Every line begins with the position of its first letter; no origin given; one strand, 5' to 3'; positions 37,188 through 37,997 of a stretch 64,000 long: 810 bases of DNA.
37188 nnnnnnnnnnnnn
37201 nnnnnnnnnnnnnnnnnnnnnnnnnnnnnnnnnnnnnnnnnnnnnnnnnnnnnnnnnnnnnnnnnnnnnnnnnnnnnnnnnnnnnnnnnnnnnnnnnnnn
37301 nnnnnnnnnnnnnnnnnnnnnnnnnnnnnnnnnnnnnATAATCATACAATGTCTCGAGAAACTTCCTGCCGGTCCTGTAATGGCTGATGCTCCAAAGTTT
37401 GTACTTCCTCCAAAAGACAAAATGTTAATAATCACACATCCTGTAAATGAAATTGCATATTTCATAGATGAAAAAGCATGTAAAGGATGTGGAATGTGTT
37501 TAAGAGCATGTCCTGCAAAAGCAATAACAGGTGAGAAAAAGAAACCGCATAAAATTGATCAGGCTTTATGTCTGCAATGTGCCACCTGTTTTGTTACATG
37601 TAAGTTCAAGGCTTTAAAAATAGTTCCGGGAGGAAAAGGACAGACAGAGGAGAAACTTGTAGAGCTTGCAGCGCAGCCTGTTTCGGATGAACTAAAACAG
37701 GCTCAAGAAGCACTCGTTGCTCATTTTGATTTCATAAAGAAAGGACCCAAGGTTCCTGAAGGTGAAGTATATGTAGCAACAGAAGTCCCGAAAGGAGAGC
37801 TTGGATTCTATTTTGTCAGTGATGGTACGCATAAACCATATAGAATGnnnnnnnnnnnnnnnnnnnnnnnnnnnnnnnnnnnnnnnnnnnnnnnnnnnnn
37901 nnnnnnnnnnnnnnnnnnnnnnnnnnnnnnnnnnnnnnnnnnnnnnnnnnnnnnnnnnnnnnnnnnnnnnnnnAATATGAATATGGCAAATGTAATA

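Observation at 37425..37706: A 2x[4Fe-4S] ferredoxin domain is inserted inside NuoD of an EFG-less complex I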

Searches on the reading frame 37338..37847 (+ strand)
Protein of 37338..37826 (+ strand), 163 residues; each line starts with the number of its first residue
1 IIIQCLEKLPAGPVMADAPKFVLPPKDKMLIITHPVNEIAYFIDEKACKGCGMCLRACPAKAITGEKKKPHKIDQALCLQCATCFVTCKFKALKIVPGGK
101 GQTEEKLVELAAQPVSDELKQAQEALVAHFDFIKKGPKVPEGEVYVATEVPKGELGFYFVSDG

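Call 8: find_homologous_proteins(query=window:37338-37826:+, max_evalue=0.001)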
Query seq(163 aa) (163 aa): 44 proteins with E <= 0.001 among 78 candidates.
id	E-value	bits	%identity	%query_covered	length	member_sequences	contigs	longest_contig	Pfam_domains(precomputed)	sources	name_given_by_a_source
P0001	3.5e-79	283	77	100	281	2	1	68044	PF14697.12,PF12837.13,PF00037.33,PF12838.13,PF00346.25,PF13187.12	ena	-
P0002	2.3e-76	273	80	91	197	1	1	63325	PF14697.12,PF12797.13,PF12837.13,PF00037.33,PF13484.12,PF12838.13,PF00346.25,PF25160.2,PF13237.12,PF13187.12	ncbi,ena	-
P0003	5.6e-75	269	72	100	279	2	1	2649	PF14697.12,PF12837.13,PF00037.33,PF12838.13,PF00346.25,PF25160.2,PF13237.12,PF13187.12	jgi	-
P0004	1.1e-74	268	73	100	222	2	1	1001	PF14697.12,PF12797.13,PF12837.13,PF00037.33,PF12838.13,PF00346.25,PF13187.12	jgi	jgi:NADH:ubiquinone oxidoreductase subunit D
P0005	2.0e-73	264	72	100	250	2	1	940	PF14697.12,PF12797.13,PF12837.13,PF00037.33,PF13484.12,PF12838.13,PF00346.25,PF13237.12,PF13187.12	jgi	jgi:NADH:ubiquinone oxidoreductase subunit D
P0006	3.2e-67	244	80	83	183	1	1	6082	PF14697.12,PF12797.13,PF12837.13,PF00037.33,PF13484.12,PF12838.13,PF00346.25,PF13237.12,PF13187.12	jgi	jgi:ferredoxin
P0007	1.8e-66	241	72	91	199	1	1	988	PF14697.12,PF12797.13,PF12837.13,PF00037.33,PF13484.12,PF12838.13,PF00346.25,PF25160.2,PF13187.12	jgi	jgi:ferredoxin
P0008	1.4e-65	238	63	100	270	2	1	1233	PF14697.12,PF12837.13,PF00037.33,PF12838.13,PF00346.25,PF13237.12,PF13187.12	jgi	jgi:NADH:ubiquinone oxidoreductase subunit D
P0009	1.3e-60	222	74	83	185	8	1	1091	PF14697.12,PF12797.13,PF12837.13,PF00037.33,PF12838.13,PF00346.25,PF25160.2,PF13187.12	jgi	jgi:ferredoxin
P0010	1.6e-58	215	73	83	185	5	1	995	PF14697.12,PF12797.13,PF12837.13,PF00037.33,PF12838.13,PF00346.25,PF25160.2,PF13237.12,PF13187.12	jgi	jgi:Fe-S-cluster-containing hydrogenase component 2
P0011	2.3e-54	202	81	68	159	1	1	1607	PF00346.25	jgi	-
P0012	1.3e-29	121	76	48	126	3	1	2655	PF00346.25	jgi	jgi:NADH:ubiquinone oxidoreductase subunit D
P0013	3.1e-29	120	74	48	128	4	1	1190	PF00346.25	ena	-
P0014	6.7e-19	87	75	36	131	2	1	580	PF00346.25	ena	-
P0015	1.9e-18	85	70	37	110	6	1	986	PF00346.25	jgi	jgi:NADH:ubiquinone oxidoreductase subunit D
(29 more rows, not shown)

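Call 13: find_encoding_contigs(protein=P0002, flank=10000, max_places=3)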
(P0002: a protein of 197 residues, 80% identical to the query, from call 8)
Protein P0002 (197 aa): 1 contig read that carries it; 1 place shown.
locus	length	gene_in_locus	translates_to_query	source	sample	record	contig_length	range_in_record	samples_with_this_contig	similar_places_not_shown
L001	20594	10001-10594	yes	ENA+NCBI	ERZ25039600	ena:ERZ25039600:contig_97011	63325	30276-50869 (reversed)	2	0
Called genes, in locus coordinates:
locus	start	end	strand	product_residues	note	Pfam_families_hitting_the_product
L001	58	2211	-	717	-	PF13328:HD_4, PF02824:TGS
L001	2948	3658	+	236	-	PF07238:PilZ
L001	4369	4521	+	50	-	-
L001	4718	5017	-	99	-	PF00383:dCMP_cyt_deam_1, PF14437:MafB19-deam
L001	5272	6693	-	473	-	PF14691:Fer4_20, PF13738:Pyr_redox_3 (faint), PF01266:DAO (faint), PF07992:Pyr_redox_2, PF13450:NAD_binding_8, PF00070:Pyr_redox (weak)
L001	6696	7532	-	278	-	PF00175:NAD_binding_1 (weak), PF10418:DHODB_Fe-S_bind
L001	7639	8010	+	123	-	PF00507:Oxidored_q4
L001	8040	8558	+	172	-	PF01058:Oxidored_q6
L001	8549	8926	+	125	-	PF00329:Complex1_30kDa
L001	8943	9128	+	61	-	PF00329:Complex1_30kDa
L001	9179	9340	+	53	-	-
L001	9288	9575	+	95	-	-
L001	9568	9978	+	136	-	PF00346:Complex1_49kDa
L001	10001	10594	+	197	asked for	PF25160:LdpA_Fe-S-bd (faint), PF00037:Fer4 (weak), PF12797:Fer4_2 (faint), PF12837:Fer4_6 (weak), PF13237:Fer4_10 (faint), PF14697:Fer4_21 (weak), PF12838:Fer4_7, PF00346:Complex1_49kDa, +2 more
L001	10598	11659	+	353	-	PF00146:NADHdh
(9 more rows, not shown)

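Call 14: find_encoding_contigs(protein=P0001, flank=10000, max_places=3)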
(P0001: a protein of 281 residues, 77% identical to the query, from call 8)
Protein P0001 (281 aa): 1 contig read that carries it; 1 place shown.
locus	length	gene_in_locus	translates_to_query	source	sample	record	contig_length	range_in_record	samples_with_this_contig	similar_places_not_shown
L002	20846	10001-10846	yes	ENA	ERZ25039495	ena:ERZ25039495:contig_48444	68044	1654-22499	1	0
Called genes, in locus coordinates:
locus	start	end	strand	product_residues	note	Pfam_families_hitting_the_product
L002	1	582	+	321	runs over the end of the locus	PF05157:MshEN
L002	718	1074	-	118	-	-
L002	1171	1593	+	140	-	PF04343:DUF488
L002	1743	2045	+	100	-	-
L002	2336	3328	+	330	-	PF04055:Radical_SAM (weak)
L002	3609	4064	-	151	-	PF00383:dCMP_cyt_deam_1, PF14437:MafB19-deam, PF14439:Bd3614-deam (weak)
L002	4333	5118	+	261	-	PF01966:HD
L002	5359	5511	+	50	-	-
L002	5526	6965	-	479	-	PF14691:Fer4_20, PF01262:AlaDh_PNT_C (faint), PF13738:Pyr_redox_3 (faint), PF01266:DAO (faint), PF07992:Pyr_redox_2, PF13450:NAD_binding_8, PF00070:Pyr_redox (weak)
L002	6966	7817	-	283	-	PF10418:DHODB_Fe-S_bind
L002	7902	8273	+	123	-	PF00507:Oxidored_q4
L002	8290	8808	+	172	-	PF01058:Oxidored_q6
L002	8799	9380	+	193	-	PF00329:Complex1_30kDa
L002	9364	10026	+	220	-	PF00346:Complex1_49kDa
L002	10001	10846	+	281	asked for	PF00346:Complex1_49kDa, PF13187:Fer4_9 (weak), PF00037:Fer4 (faint), PF12837:Fer4_6 (faint), PF14697:Fer4_21, PF12838:Fer4_7 (weak), PF00346:Complex1_49kDa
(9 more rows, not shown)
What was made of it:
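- Some relatives appear fragmented, but those fragments sit on error-prone contigs where neighbouring nuo genes are also broken (calls 13, 14).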

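Call 36: search_protein_representatives(protein=window:37359-37847:+)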
Query: 163 residues. Proteins with E-value up to 0.001 (for the whole library): 3908; up to 1e-10: 203; up to 1e-30: 1. The best 150 are listed.
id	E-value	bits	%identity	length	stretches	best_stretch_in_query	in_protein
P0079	1.7e-77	275.5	77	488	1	1-163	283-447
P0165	2.5e-27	112.3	46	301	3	33-86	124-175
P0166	2.4e-25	105.9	33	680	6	39-88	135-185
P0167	7.8e-25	104.2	44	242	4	8-86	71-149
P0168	1.6e-24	103.2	33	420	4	34-110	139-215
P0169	5.7e-23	98.1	35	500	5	35-100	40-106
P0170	2.9e-21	92.6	41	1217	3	32-90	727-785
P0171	7.3e-21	91.3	35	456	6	26-89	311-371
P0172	9.6e-21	90.9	41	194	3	36-97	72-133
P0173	4.3e-20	88.8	41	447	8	33-87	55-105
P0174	6.4e-20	88.2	41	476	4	40-101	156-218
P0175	6.3e-19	85.0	55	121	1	33-99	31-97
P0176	1.2e-18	84.1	43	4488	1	110-144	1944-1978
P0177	1.6e-18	83.7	40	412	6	36-89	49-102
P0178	8.9e-18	81.2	41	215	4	31-86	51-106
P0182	2.4e-15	73.3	40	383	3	36-88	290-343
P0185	9.1e-15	71.4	44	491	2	30-87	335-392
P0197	9.0e-14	68.2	38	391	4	34-87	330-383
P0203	2.3e-13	66.9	34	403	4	36-148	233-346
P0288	1.8e-11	60.7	35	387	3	34-100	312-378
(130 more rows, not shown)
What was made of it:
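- The exhaustive search found the whole segment as one family (call 36).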

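Call 37: search_protein_families(library=pfam, proteins=[P0185, P0203, P0288, P0197, P0171, P0182, P0165, P0167], max_evalue=0.00001)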
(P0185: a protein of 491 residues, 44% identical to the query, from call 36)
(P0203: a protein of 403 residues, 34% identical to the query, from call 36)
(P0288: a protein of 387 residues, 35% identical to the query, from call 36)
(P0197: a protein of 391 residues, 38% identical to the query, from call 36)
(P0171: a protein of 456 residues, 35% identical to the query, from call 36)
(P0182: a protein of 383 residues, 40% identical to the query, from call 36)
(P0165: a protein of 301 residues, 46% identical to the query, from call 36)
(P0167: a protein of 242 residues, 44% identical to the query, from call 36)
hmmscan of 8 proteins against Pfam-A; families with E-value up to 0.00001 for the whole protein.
P0185 (491 aa): 11 families
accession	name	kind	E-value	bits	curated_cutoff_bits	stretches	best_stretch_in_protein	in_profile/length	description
PF00037.32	Fer4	-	3.5e-20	71.4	21.1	1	339-361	1-23/24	4Fe-4S binding domain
PF12837.12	Fer4_6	-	5.5e-16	58.1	25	1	341-361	4-24/24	4Fe-4S binding domain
PF12838.12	Fer4_7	-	7.5e-15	55.6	27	2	286-359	2-51/52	4Fe-4S dicluster domain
PF13484.11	Fer4_16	-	2.9e-14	54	30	0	345-367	1-22/66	4Fe-4S double cluster binding domain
PF14697.11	Fer4_21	-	1e-13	51.6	35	1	341-386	3-51/59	4Fe-4S dicluster domain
PF13237.11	Fer4_10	-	1.3e-12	47.8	25.5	1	339-386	2-52/53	4Fe-4S dicluster domain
PF13183.11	Fer4_8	-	5.4e-12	46.5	27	1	285-358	4-66/68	4Fe-4S dicluster domain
PF12797.12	Fer4_2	-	6.9e-12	44.9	24.5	0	338-358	2-22/22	4Fe-4S binding domain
PF13187.11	Fer4_9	-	3.4e-11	43.4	27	1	256-300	1-51/52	4Fe-4S dicluster domain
PF13534.11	Fer4_17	-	6.1e-07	30.3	22.2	0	285-359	1-59/61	4Fe-4S dicluster domain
PF13459.11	Fer4_15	-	5.6e-06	27.4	22.4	0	340-358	2-20/66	4Fe-4S single cluster domain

P0203 (403 aa): 15 families
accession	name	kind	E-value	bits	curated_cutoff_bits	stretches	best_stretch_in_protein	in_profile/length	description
PF00037.32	Fer4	-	2e-40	135.5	21.1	1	263-284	2-23/24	4Fe-4S binding domain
PF12838.12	Fer4_7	-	1.1e-36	125.5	27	4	134-179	2-52/52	4Fe-4S dicluster domain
PF13187.11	Fer4_9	-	4.8e-33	113.4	27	4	237-283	1-51/52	4Fe-4S dicluster domain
PF14697.11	Fer4_21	-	5e-25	87.8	35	2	235-281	5-53/59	4Fe-4S dicluster domain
PF13237.11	Fer4_10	-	2.3e-24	85.5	25.5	1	127-176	2-53/53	4Fe-4S dicluster domain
PF13484.11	Fer4_16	-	8.1e-24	84.6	30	0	164-187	1-24/66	4Fe-4S double cluster binding domain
PF12837.12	Fer4_6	-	7.9e-22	76.5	25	0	264-283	4-23/24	4Fe-4S binding domain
PF12797.12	Fer4_2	-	2.4e-16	58.9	24.5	0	264-280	5-21/22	4Fe-4S binding domain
PF13183.11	Fer4_8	-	4.2e-15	56.5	27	0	236-283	3-68/68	4Fe-4S dicluster domain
PF13534.11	Fer4_17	-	7.8e-15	55.6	22.2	0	80-147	1-59/61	4Fe-4S dicluster domain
PF12798.12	Fer4_3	-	7.5e-14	51.8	27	0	269-282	1-14/15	4Fe-4S binding domain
PF12800.12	Fer4_4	-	8.7e-12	44.7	24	0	267-281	2-16/17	4Fe-4S binding domain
PF25160.1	LdpA_Fe-S-bd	-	8.5e-10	38.7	27.6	0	244-283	9-42/49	LdpA Fe-S cluster-binding domain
PF13746.11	Fer4_18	-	5.7e-06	27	27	0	229-288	52-104/114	4Fe-4S dicluster domain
PF13459.11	Fer4_15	-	8.4e-06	26.8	22.4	0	263-281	2-20/66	4Fe-4S single cluster domain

P0288 (387 aa): 16 families
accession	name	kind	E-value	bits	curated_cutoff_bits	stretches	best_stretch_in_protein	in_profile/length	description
PF00037.32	Fer4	-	1.9e-36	122.9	21.1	4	207-229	2-24/24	4Fe-4S binding domain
PF14697.11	Fer4_21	-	8.4e-29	99.9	35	4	312-366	1-59/59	4Fe-4S dicluster domain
PF12838.12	Fer4_7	-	3.2e-25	88.8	27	3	258-301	2-52/52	4Fe-4S dicluster domain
PF13237.11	Fer4_10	-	1.5e-24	86.1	25.5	3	183-224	9-53/53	4Fe-4S dicluster domain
PF12837.12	Fer4_6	-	2.4e-23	81.3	25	1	206-228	2-24/24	4Fe-4S binding domain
PF13187.11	Fer4_9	-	1.8e-19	69.9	27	2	183-228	2-52/52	4Fe-4S dicluster domain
PF12797.12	Fer4_2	-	1.3e-16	59.8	24.5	1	206-224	3-21/22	4Fe-4S binding domain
PF25160.1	LdpA_Fe-S-bd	-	8.4e-16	57.9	27.6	1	316-368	2-47/49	LdpA Fe-S cluster-binding domain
PF13484.11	Fer4_16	-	7.2e-15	56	30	1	212-270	1-65/66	4Fe-4S double cluster binding domain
PF12798.12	Fer4_3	-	9.7e-10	39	27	0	258-272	1-15/15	4Fe-4S binding domain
PF04060.18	FeS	-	3.6e-09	36.6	23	1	85-108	1-24/33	Putative Fe-S cluster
PF12800.12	Fer4_4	-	2.4e-08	34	24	0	210-225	1-16/17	4Fe-4S binding domain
PF13534.11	Fer4_17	-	5e-08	33.8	22.2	0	212-271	1-59/61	4Fe-4S dicluster domain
PF13459.11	Fer4_15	-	2.9e-07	31.5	22.4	0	208-239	3-33/66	4Fe-4S single cluster domain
PF13183.11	Fer4_8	-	5e-07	30.6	27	0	285-332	3-67/68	4Fe-4S dicluster domain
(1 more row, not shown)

P0197 (391 aa): 12 families
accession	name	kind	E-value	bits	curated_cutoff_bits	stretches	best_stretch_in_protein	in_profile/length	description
PF00037.32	Fer4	-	8.9e-36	120.7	21.1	4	361-383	2-24/24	4Fe-4S binding domain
PF14697.11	Fer4_21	-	1.3e-34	118.6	35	4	330-384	1-59/59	4Fe-4S dicluster domain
PF12838.12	Fer4_7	-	9.8e-28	96.8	27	4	304-351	1-52/52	4Fe-4S dicluster domain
PF12837.12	Fer4_6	-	1.4e-24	85.2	25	3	223-246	1-24/24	4Fe-4S binding domain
PF04060.18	FeS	-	1.2e-23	82.9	23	2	43-75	1-33/33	Putative Fe-S cluster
PF13237.11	Fer4_10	-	5.2e-23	81.2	25.5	2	331-378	3-53/53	4Fe-4S dicluster domain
PF13187.11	Fer4_9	-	1.5e-20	73.4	27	3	276-320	2-52/52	4Fe-4S dicluster domain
PF25160.1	LdpA_Fe-S-bd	-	2.7e-16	59.5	27.6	2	343-386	9-47/49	LdpA Fe-S cluster-binding domain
PF12797.12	Fer4_2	-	3e-16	58.6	24.5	0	225-242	4-21/22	4Fe-4S binding domain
PF13484.11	Fer4_16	-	3.1e-15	57.1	30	0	230-288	1-65/66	4Fe-4S double cluster binding domain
PF12798.12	Fer4_3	-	2.8e-08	34.4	27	0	276-290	1-15/15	4Fe-4S binding domain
PF12800.12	Fer4_4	-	3.4e-08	33.6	24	0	229-243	2-16/17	4Fe-4S binding domain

P0171 (456 aa): 15 families
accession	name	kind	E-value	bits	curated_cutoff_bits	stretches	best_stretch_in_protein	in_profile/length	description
PF00037.32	Fer4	-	3.5e-55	182.2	21.1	4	129-151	2-24/24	4Fe-4S binding domain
PF12838.12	Fer4_7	-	5.2e-44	148.9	27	6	134-186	1-51/52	4Fe-4S dicluster domain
PF14697.11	Fer4_21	-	4.5e-42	142.4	35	4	96-151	3-58/59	4Fe-4S dicluster domain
PF12837.12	Fer4_6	-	9e-41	136.3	25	2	129-150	3-24/24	4Fe-4S binding domain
PF13237.11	Fer4_10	-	6.7e-38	128.8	25.5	4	129-184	3-53/53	4Fe-4S dicluster domain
PF12797.12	Fer4_2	-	3.2e-35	118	24.5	0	129-147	4-22/22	4Fe-4S binding domain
PF13187.11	Fer4_9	-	8.3e-32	109.4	27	4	134-187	1-50/52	4Fe-4S dicluster domain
PF13484.11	Fer4_16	-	3.7e-28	98.5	30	0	134-185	1-65/66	4Fe-4S double cluster binding domain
PF13183.11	Fer4_8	-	8.4e-26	90.8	27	2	133-186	3-67/68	4Fe-4S dicluster domain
PF25160.1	LdpA_Fe-S-bd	-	1.7e-22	79.3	27.6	1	35-83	5-47/49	LdpA Fe-S cluster-binding domain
PF12800.12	Fer4_4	-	2.7e-20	71.1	24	0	322-336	2-16/17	4Fe-4S binding domain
PF12798.12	Fer4_3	-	2.3e-18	65.9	27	0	353-366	1-14/15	4Fe-4S binding domain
PF13534.11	Fer4_17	-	6.9e-11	43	22.2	0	205-233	2-30/61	4Fe-4S dicluster domain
PF13247.11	Fer4_11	-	3.4e-07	30.8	26.2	1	25-83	3-63/100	4Fe-4S dicluster domain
PF17179.9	Fer4_22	-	2e-06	29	27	0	321-337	78-94/95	4Fe-4S dicluster domain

P0182 (383 aa): 13 families
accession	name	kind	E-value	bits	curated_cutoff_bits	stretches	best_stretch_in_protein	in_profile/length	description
PF00037.32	Fer4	-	2.9e-29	100.1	21.1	2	42-61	5-24/24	4Fe-4S binding domain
PF12838.12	Fer4_7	-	9.2e-29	100.1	27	3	44-89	1-51/52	4Fe-4S dicluster domain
PF13187.11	Fer4_9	-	1.2e-25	89.7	27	3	44-90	1-51/52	4Fe-4S dicluster domain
PF12837.12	Fer4_6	-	4.3e-24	83.7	25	0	43-60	7-24/24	4Fe-4S binding domain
PF13237.11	Fer4_10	-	1.8e-23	82.6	25.5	3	38-87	2-53/53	4Fe-4S dicluster domain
PF12797.12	Fer4_2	-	2.5e-21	74.5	24.5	0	38-57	3-22/22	4Fe-4S binding domain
PF14697.11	Fer4_21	-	3.6e-20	72.3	35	2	291-343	4-59/59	4Fe-4S dicluster domain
PF13484.11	Fer4_16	-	2.3e-18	67.1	30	0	326-351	2-26/66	4Fe-4S double cluster binding domain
PF13534.11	Fer4_17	-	1.1e-13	52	22.2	0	38-58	39-59/61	4Fe-4S dicluster domain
PF13183.11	Fer4_8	-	6.7e-13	49.4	27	0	206-307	4-66/68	4Fe-4S dicluster domain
PF12800.12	Fer4_4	-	9.2e-11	41.5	24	0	73-88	1-16/17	4Fe-4S binding domain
PF12798.12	Fer4_3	-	8.9e-08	32.8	27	0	45-59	1-15/15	4Fe-4S binding domain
PF17179.9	Fer4_22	-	6.8e-06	27.3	27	0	285-307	71-93/95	4Fe-4S dicluster domain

P0165 (301 aa): 12 families
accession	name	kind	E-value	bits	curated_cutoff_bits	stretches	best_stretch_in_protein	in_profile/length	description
PF00037.32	Fer4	-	1.8e-34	116.6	21.1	3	49-70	3-24/24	4Fe-4S binding domain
PF14697.11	Fer4_21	-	6.3e-26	90.7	35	2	9-71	2-59/59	4Fe-4S dicluster domain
PF12837.12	Fer4_6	-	2.5e-25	87.6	25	0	123-145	2-24/24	4Fe-4S binding domain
PF12797.12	Fer4_2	-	2.5e-22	77.6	24.5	0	50-66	6-22/22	4Fe-4S binding domain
PF12838.12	Fer4_7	-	2e-21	76.6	27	2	14-68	1-52/52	4Fe-4S dicluster domain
PF13237.11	Fer4_10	-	1.3e-18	67.1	25.5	1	125-170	4-52/53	4Fe-4S dicluster domain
PF13187.11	Fer4_9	-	5e-18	65.3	27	1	129-175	1-52/52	4Fe-4S dicluster domain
PF13183.11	Fer4_8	-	4.5e-17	62.8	27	2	52-143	3-67/68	4Fe-4S dicluster domain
PF13484.11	Fer4_16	-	2.3e-15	57.6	30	0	129-150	1-21/66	4Fe-4S double cluster binding domain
PF25160.1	LdpA_Fe-S-bd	-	2.9e-13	49.8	27.6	0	49-72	23-46/49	LdpA Fe-S cluster-binding domain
PF13534.11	Fer4_17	-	2.1e-12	47.8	22.2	0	54-143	2-59/61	4Fe-4S dicluster domain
PF12800.12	Fer4_4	-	7.7e-10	38.7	24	0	52-66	2-16/17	4Fe-4S binding domain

P0167 (242 aa): 13 families
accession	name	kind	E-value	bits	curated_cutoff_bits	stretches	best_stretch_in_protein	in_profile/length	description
PF00037.32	Fer4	-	3.2e-33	112.6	21.1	3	189-210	3-24/24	4Fe-4S binding domain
PF12838.12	Fer4_7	-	1.1e-27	96.6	27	4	53-118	1-52/52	4Fe-4S dicluster domain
PF12837.12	Fer4_6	-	1.6e-27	94.5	25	0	189-209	4-24/24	4Fe-4S binding domain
PF12797.12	Fer4_2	-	1.9e-22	78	24.5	0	187-206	3-22/22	4Fe-4S binding domain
PF13237.11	Fer4_10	-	1e-19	70.6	25.5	2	188-234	3-52/53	4Fe-4S dicluster domain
PF14697.11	Fer4_21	-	3.3e-19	69.2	35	0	188-235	2-52/59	4Fe-4S dicluster domain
PF13187.11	Fer4_9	-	1.3e-18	67.1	27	3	54-119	2-52/52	4Fe-4S dicluster domain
PF13484.11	Fer4_16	-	9e-15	55.7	30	0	54-116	2-65/66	4Fe-4S double cluster binding domain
PF25160.1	LdpA_Fe-S-bd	-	9.2e-12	45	27.6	0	50-73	24-47/49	LdpA Fe-S cluster-binding domain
PF13183.11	Fer4_8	-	6.2e-11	43.1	27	0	132-207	3-67/68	4Fe-4S dicluster domain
PF12800.12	Fer4_4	-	8.2e-09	35.5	24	0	52-66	2-16/17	4Fe-4S binding domain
PF13534.11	Fer4_17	-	1.9e-08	35.1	22.2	0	134-207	2-59/61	4Fe-4S dicluster domain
PF12798.12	Fer4_3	-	8.9e-07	29.7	27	0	54-68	1-15/15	4Fe-4S binding domain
